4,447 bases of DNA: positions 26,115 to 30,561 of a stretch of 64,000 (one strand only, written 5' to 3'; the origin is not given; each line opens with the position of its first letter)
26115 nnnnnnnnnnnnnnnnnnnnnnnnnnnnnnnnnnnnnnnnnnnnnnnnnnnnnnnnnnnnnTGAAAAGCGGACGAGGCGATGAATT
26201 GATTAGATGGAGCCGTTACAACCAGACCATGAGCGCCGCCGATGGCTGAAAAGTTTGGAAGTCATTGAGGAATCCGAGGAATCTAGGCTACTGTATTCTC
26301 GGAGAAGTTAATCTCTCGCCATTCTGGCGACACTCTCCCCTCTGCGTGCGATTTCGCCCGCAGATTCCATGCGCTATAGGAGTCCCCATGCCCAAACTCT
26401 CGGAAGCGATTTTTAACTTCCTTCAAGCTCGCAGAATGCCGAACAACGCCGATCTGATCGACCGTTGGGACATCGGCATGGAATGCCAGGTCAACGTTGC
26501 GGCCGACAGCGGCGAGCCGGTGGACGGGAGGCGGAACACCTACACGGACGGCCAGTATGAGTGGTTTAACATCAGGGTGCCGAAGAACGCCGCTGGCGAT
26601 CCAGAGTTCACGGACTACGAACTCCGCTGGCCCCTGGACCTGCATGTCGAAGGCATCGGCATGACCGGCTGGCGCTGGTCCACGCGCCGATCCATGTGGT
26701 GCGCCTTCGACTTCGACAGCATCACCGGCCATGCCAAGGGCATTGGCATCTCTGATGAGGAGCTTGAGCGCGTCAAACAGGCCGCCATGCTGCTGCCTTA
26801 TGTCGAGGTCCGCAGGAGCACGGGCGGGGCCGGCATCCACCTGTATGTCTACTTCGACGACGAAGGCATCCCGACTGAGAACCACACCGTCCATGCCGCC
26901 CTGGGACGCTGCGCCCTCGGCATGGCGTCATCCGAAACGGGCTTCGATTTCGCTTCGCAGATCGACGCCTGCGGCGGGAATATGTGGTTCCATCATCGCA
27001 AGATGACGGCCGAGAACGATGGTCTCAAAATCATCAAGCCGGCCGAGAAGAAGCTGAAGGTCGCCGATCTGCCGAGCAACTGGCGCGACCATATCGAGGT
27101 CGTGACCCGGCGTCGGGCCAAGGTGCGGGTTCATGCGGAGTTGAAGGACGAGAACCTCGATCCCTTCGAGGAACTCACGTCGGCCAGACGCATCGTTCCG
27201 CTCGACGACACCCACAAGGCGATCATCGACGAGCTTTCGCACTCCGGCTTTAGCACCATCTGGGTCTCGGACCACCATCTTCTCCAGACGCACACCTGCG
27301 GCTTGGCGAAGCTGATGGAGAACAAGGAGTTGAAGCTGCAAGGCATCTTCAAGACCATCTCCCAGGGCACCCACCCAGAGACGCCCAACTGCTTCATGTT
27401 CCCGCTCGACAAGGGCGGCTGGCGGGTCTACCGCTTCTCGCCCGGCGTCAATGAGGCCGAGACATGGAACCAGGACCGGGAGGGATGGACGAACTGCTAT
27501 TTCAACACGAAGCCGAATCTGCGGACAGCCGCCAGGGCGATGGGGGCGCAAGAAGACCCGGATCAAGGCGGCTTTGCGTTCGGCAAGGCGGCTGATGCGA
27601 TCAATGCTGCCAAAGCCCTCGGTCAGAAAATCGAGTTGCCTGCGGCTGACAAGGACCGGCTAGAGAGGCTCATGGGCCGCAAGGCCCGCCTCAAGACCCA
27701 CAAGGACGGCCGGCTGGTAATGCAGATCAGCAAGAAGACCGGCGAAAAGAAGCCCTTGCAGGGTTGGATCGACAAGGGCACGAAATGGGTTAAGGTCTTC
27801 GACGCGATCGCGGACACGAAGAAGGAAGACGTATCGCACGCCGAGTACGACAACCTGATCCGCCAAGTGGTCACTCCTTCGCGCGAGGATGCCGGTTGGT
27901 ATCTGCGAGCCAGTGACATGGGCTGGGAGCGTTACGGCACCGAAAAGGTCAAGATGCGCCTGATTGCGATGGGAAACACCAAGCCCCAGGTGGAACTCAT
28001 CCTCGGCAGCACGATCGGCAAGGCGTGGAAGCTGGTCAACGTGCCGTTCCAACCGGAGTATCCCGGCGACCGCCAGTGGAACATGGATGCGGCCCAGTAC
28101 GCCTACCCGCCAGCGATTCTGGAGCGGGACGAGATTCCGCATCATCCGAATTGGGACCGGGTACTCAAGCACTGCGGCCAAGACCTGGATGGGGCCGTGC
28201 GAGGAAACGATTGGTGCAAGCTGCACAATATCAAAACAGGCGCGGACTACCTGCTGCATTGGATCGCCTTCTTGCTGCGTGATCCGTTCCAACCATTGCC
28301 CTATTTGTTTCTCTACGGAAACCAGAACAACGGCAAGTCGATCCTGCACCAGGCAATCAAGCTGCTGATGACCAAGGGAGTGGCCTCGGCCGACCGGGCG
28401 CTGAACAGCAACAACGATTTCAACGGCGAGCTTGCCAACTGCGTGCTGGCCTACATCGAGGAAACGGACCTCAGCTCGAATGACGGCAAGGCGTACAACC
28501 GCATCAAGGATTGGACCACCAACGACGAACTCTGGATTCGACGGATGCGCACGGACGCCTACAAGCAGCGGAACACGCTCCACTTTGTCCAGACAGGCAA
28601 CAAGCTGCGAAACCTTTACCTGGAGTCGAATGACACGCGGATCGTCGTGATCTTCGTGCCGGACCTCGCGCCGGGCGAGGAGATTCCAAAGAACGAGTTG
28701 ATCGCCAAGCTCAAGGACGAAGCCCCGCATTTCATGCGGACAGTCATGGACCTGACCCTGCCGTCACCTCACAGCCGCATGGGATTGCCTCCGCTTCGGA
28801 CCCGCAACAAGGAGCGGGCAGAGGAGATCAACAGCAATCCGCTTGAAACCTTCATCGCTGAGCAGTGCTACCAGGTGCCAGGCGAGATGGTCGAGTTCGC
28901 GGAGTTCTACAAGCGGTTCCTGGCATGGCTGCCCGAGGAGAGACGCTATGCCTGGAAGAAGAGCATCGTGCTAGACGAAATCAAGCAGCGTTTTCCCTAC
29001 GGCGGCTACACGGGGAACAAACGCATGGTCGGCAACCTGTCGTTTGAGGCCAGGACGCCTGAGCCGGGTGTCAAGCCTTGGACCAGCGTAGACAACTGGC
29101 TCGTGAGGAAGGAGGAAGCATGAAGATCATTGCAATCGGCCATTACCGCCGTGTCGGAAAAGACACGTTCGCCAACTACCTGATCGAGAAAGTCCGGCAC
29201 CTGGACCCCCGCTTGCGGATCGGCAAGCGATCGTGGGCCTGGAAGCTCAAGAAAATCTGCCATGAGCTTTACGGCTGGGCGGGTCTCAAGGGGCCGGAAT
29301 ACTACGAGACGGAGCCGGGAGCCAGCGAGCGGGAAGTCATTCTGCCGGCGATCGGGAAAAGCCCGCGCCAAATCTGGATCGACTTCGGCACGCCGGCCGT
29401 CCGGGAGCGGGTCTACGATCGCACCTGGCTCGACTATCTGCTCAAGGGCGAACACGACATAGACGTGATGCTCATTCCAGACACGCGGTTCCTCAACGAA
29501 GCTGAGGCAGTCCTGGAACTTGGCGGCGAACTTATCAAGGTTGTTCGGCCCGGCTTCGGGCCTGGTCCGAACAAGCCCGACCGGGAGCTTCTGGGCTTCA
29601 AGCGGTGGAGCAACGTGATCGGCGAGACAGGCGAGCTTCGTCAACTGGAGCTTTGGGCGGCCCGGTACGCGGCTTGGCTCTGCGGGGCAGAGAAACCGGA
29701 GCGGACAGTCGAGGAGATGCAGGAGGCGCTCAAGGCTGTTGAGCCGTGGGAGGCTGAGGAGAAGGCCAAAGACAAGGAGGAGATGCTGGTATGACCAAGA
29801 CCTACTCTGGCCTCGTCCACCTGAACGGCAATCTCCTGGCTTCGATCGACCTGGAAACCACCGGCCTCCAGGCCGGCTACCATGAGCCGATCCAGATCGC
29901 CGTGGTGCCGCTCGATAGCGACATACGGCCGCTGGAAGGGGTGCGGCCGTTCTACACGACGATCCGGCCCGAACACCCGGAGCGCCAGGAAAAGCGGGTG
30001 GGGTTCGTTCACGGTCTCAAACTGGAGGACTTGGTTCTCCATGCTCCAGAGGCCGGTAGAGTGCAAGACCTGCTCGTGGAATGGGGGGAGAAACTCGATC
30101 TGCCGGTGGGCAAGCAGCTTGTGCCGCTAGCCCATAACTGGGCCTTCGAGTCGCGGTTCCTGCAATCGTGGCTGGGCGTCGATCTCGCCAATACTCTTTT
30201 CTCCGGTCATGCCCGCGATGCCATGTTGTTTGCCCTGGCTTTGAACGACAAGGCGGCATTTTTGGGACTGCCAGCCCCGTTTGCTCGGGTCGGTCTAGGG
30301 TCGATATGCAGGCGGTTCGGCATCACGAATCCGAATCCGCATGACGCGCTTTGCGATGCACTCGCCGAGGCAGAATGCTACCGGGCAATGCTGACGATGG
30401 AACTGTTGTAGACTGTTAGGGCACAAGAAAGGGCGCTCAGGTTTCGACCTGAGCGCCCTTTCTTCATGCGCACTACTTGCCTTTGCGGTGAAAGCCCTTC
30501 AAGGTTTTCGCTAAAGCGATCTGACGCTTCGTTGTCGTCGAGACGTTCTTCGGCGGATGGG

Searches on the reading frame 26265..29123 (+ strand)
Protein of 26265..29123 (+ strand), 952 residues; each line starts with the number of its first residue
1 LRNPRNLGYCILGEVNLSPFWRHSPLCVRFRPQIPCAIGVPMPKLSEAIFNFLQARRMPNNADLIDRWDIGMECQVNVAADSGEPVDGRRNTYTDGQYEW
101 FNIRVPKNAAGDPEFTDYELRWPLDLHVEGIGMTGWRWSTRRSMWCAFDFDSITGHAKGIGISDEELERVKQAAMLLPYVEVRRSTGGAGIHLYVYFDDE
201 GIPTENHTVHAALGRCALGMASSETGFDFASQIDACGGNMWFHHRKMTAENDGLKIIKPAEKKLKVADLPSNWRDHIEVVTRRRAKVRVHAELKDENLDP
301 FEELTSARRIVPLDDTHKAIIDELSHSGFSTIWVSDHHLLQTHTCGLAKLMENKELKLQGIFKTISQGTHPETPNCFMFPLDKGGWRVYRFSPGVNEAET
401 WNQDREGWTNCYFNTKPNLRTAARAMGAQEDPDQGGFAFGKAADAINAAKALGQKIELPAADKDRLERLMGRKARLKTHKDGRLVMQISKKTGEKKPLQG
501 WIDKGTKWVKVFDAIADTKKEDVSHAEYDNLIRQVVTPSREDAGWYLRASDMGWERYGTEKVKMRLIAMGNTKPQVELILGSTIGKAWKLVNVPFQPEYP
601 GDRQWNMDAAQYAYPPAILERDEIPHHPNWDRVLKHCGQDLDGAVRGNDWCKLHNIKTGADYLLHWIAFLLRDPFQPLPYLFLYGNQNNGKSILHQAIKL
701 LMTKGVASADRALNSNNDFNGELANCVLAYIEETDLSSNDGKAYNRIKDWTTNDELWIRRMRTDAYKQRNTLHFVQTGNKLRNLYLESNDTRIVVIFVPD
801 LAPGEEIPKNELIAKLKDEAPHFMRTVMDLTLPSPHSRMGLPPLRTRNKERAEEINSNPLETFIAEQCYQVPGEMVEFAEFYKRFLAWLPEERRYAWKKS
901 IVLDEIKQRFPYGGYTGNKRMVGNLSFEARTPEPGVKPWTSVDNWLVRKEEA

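Call 25: search_protein_families(library=pfam, proteins=[window:26265-29123:+], max_evalue=0.01)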
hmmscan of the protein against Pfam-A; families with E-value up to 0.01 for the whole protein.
window:26265-29123:+ (952 aa): 1 family
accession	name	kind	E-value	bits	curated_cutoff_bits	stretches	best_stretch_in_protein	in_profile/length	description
PF19263.5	DUF5906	-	3.7e-15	57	27.6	1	683-790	1-110/114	Family of unknown function (DUF5906)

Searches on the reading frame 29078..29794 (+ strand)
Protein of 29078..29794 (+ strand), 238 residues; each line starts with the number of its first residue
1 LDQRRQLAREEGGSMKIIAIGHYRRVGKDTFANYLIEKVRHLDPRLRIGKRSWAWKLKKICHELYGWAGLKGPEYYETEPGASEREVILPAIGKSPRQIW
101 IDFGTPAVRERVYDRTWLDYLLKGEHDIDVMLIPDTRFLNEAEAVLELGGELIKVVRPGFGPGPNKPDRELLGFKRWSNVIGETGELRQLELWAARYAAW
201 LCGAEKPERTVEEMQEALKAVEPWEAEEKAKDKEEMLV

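Call 25: search_protein_families(library=pfam, proteins=[window:29078-29794:+], max_evalue=0.01)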
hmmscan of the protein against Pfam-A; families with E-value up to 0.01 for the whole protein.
window:29078-29794:+ (238 aa): 1 family
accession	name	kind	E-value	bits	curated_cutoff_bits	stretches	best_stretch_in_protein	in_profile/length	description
PF21448.3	DNMK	-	2.5e-06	27.7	27.1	0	102-159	136-198/232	Deoxynucleotide monophosphate kinase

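Call 58: search_protein_families(library=phrogs, proteins=[window:29117-29794:+], max_evalue=0.001)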
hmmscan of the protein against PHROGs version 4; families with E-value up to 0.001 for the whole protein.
window:29117-29794:+ (225 aa): 1 family
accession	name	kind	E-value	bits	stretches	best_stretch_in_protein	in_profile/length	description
phrog_139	-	other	3.2e-27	96.9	1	2-149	84-222/342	deoxynucleoside monophosphate kinase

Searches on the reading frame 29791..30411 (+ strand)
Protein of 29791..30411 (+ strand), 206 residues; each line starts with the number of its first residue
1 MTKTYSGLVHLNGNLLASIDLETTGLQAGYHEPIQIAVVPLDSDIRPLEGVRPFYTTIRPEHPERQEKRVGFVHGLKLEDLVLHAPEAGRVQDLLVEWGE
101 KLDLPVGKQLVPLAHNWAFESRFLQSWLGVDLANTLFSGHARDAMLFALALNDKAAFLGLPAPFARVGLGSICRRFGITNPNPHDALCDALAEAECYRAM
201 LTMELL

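Call 26: search_protein_families(library=pfam, proteins=[window:29791-30411:+], max_evalue=0.01)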
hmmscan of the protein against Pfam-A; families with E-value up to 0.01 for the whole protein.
window:29791-30411:+ (206 aa): 1 family
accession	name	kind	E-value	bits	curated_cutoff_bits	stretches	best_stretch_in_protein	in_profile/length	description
PF00929.31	RNase_T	-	4.3e-12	47.3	24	1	19-196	3-163/164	Exonuclease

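Call 58: search_protein_families(library=phrogs, proteins=[window:29791-30411:+], max_evalue=0.001)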
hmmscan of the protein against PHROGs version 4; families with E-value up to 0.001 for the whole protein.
window:29791-30411:+ (206 aa): 1 family
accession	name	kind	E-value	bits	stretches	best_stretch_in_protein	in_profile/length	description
phrog_192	-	DNA, RNA and nucleotide metabolism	5.4e-20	73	1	16-202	108-272/397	DNA polymerase exonuclease subunit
